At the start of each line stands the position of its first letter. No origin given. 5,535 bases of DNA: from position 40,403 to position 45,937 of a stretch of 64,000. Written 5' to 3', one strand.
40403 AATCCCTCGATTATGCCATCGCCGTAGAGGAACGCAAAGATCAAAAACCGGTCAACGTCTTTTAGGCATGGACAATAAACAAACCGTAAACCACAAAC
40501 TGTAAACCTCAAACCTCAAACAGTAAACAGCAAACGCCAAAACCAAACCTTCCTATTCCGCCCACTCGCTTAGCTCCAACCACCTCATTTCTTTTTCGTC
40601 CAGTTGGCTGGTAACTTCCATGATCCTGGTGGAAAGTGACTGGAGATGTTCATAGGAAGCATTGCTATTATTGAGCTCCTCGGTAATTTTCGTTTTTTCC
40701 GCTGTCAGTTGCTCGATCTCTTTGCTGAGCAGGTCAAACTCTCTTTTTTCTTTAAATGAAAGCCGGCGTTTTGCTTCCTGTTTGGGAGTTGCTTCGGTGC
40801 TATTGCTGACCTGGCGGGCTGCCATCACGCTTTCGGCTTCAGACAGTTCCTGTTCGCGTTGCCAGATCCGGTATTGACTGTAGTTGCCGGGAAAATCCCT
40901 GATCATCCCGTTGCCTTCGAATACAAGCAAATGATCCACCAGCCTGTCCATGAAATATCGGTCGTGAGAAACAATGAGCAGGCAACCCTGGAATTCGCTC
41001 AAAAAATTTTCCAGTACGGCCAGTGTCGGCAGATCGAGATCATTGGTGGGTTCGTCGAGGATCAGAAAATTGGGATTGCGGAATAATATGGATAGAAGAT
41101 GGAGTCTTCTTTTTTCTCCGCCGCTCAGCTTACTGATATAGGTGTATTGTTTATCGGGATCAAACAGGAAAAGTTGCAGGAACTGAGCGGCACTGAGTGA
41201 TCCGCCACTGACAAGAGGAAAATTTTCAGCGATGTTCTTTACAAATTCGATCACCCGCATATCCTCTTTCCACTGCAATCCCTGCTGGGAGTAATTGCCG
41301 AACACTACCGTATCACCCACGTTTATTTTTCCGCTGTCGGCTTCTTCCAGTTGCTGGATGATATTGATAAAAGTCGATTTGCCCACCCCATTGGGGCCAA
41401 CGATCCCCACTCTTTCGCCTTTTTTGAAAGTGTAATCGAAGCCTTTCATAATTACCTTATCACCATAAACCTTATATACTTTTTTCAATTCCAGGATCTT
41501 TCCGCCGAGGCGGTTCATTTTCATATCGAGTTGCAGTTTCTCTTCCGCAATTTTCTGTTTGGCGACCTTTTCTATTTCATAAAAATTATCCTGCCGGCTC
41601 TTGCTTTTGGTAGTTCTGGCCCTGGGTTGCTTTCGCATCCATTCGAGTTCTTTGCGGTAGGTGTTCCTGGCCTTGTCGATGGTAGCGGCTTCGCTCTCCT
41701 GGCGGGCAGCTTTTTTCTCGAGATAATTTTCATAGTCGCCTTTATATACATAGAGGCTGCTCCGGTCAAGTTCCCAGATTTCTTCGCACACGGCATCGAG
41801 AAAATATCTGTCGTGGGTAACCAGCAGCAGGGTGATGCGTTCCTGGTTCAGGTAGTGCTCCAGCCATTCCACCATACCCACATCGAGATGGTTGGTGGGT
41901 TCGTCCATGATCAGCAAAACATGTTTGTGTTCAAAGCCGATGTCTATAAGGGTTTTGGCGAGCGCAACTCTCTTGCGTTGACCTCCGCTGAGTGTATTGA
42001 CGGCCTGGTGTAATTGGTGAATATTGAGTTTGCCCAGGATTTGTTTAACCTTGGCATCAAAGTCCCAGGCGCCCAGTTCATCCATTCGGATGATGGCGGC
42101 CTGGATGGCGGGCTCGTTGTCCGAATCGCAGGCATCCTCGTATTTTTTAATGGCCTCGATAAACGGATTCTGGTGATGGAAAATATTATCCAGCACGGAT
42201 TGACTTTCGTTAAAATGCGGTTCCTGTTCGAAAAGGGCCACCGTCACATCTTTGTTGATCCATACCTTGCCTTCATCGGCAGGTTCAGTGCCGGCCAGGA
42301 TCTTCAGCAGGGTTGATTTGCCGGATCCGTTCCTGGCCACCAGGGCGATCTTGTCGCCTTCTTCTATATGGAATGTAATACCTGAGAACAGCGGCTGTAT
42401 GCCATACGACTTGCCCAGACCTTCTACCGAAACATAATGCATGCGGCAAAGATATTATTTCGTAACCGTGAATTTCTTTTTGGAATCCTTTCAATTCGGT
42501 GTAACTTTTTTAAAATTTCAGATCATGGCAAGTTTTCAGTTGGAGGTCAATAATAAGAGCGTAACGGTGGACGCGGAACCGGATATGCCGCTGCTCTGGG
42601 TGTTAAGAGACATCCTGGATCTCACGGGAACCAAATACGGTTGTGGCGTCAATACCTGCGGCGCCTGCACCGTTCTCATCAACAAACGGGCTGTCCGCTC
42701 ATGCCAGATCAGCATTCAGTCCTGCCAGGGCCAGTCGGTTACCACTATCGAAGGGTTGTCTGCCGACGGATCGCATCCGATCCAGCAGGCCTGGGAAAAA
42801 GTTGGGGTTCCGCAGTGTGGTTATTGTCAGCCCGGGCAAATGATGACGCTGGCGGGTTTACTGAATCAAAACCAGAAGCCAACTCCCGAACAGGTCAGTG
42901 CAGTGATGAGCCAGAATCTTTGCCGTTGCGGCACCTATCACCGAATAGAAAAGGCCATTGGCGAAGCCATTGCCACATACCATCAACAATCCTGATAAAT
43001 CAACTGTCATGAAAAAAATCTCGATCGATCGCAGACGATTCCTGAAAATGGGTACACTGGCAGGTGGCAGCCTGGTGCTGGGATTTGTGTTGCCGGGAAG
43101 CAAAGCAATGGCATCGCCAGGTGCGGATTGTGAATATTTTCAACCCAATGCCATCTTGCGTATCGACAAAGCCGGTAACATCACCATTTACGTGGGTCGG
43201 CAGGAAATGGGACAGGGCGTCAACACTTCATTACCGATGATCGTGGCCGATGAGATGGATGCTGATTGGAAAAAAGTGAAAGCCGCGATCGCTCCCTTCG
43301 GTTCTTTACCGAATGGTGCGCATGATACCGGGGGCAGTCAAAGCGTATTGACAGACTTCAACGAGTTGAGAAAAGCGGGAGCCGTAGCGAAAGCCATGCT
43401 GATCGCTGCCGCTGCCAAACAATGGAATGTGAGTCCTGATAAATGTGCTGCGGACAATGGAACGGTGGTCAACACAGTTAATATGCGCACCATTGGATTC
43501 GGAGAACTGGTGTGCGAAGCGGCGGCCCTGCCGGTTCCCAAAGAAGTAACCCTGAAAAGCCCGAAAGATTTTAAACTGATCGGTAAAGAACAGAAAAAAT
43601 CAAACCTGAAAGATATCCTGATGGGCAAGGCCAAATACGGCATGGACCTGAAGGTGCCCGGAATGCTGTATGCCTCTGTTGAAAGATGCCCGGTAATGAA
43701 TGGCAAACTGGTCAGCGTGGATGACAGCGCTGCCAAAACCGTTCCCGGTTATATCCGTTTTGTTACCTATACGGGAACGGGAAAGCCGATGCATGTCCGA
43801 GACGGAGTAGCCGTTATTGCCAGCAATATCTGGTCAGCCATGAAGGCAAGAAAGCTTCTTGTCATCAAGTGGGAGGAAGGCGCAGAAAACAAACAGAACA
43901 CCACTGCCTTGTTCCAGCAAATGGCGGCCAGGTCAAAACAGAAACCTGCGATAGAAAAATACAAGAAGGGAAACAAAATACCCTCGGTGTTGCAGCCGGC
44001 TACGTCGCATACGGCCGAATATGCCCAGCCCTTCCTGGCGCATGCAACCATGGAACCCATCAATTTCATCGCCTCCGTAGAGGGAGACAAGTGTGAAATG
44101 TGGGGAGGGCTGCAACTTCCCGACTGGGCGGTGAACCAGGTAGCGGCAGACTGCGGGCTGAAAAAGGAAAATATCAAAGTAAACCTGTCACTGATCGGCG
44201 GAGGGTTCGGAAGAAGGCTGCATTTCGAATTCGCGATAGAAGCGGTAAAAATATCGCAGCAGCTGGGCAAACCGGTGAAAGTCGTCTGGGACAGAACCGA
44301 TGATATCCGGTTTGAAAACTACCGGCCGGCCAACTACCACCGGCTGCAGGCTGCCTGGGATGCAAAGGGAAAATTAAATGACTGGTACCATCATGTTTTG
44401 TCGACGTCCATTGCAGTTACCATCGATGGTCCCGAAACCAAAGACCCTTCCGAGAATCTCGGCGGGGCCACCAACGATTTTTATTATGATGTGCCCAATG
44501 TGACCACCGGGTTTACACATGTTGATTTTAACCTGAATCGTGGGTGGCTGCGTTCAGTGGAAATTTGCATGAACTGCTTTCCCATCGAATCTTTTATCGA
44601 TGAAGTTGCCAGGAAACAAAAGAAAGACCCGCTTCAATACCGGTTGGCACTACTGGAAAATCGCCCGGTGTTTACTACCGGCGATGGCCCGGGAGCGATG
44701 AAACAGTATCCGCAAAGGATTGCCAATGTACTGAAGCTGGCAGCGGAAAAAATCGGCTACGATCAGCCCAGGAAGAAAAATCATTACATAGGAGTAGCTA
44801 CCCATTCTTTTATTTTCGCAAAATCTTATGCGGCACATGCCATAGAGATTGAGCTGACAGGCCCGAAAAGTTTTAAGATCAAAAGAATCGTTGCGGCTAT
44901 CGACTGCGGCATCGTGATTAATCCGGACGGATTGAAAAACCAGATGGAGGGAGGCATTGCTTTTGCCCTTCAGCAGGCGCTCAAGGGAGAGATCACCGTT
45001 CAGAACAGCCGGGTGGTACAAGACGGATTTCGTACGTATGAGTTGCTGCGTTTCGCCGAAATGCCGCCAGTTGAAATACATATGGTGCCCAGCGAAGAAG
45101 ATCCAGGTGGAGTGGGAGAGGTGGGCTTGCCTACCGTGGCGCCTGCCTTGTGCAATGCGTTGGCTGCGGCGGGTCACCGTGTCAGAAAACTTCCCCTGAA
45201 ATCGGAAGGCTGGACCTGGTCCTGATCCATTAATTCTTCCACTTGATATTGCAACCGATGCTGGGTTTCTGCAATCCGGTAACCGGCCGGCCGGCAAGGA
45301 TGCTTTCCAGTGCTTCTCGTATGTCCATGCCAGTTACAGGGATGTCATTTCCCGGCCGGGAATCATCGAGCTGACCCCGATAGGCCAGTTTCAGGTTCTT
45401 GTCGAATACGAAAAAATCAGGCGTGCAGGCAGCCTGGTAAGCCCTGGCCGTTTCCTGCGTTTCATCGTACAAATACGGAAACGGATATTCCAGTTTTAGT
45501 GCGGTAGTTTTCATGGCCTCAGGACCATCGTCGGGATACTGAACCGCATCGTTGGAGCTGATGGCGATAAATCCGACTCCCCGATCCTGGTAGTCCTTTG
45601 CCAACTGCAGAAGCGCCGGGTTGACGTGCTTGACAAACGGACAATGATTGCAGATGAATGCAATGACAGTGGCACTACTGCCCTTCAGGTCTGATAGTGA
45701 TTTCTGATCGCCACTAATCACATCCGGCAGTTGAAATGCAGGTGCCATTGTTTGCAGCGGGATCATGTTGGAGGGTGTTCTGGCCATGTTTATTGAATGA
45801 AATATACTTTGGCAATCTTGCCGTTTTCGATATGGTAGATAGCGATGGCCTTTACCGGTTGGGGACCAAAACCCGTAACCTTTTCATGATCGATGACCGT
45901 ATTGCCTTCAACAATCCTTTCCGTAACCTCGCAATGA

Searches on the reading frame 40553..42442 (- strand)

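Call 76: search_protein_families(library=pfam, proteins=[window:40553-42442:-], max_evalue=0.00001)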
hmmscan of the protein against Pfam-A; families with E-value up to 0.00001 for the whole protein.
window:40553-42442:- (629 aa): 7 families
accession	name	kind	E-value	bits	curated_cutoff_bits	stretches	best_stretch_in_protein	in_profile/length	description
PF00005.33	ABC_tran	-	3.3e-47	161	25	2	20-184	2-137/137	ABC transporter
PF16326.10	ABC_tran_CTD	-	2.2e-16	60.2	32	1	560-626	1-69/69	ABC transporter C-terminal domain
PF13304.12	AAA_21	-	3.6e-15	57.3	27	0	423-499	222-304/304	AAA domain, putative AbiEii toxin, Type IV TA system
PF12848.13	ABC_tran_Xtn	-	3.8e-12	46.5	25.9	1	223-302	1-82/85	ABC transporter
PF02463.25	SMC_N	-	4.3e-10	39.8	40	0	33-217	28-204/220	RecF/RecN/SMC N terminal domain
PF13401.12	AAA_22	-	8.4e-08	33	27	0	32-209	8-122/130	AAA domain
PF13555.12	AAA_29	-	1.3e-07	31.7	27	0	19-46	12-39/61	P-loop containing region of AAA domain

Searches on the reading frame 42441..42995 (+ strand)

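Call 76: search_protein_families(library=pfam, proteins=[window:42441-42995:+], max_evalue=0.00001)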
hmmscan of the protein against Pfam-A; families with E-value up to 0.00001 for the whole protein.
window:42441-42995:+ (184 aa): 3 families
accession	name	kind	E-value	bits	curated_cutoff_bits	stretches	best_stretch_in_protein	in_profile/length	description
PF01799.25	Fer2_2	-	5e-28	97.5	30.3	1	102-173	1-74/75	[2Fe-2S] binding domain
PF00111.32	Fer2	-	6.3e-09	36.1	21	1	35-88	2-55/77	2Fe-2S iron-sulfur cluster binding domain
PF13085.11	Fer2_3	-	3.2e-06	27.5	27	1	39-107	19-90/107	2Fe-2S iron-sulfur cluster binding domain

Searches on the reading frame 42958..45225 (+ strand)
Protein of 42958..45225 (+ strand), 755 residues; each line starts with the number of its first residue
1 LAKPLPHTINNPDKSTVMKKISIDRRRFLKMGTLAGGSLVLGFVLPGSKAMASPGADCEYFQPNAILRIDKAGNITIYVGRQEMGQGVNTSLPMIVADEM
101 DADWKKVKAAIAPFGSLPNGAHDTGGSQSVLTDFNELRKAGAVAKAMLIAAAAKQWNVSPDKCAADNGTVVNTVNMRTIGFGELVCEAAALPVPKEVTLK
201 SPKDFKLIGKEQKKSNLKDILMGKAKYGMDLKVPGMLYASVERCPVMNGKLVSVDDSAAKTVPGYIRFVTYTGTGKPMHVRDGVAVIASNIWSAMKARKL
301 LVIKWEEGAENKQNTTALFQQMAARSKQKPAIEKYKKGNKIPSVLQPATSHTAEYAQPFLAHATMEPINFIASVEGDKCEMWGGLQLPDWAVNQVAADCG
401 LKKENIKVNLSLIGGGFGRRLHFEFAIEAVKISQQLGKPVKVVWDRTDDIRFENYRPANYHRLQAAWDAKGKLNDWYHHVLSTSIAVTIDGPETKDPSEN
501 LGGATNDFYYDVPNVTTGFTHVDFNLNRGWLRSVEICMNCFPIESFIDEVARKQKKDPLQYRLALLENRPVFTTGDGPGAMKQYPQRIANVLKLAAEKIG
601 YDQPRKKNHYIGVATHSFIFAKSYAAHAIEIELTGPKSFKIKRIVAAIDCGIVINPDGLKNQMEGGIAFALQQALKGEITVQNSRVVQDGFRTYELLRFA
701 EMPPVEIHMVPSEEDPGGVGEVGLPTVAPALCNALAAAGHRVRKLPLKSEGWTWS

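Call 76: search_protein_families(library=pfam, proteins=[window:42958-45225:+], max_evalue=0.00001)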
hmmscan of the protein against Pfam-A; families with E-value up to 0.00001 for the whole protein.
window:42958-45225:+ (755 aa): 3 families
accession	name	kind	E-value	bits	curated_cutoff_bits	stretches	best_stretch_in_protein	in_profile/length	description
PF20256.3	MoCoBD_2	-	1.5e-31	110.4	27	2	62-207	47-185/283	Molybdopterin cofactor-binding domain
PF02738.23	MoCoBD_1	-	2.6e-26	92.6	27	1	332-563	10-241/244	Molybdopterin cofactor-binding domain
PF01315.27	Ald_Xan_dh_C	-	2.6e-06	28.1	31.3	0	223-273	2-52/110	Aldehyde oxidase and xanthine dehydrogenase, a/b hammerhead domain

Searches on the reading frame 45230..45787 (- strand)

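Call 76: search_protein_families(library=pfam, proteins=[window:45230-45787:-], max_evalue=0.00001)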
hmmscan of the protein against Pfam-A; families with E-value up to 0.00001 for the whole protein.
window:45230-45787:- (185 aa): 2 families
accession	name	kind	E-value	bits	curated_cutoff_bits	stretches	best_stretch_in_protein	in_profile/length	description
PF00578.27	AhpC-TSA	-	3.9e-21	75.7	26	1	13-136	3-123/124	AhpC/TSA family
PF08534.16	Redoxin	-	4.2e-17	62.8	26.6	1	15-145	6-139/148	Redoxin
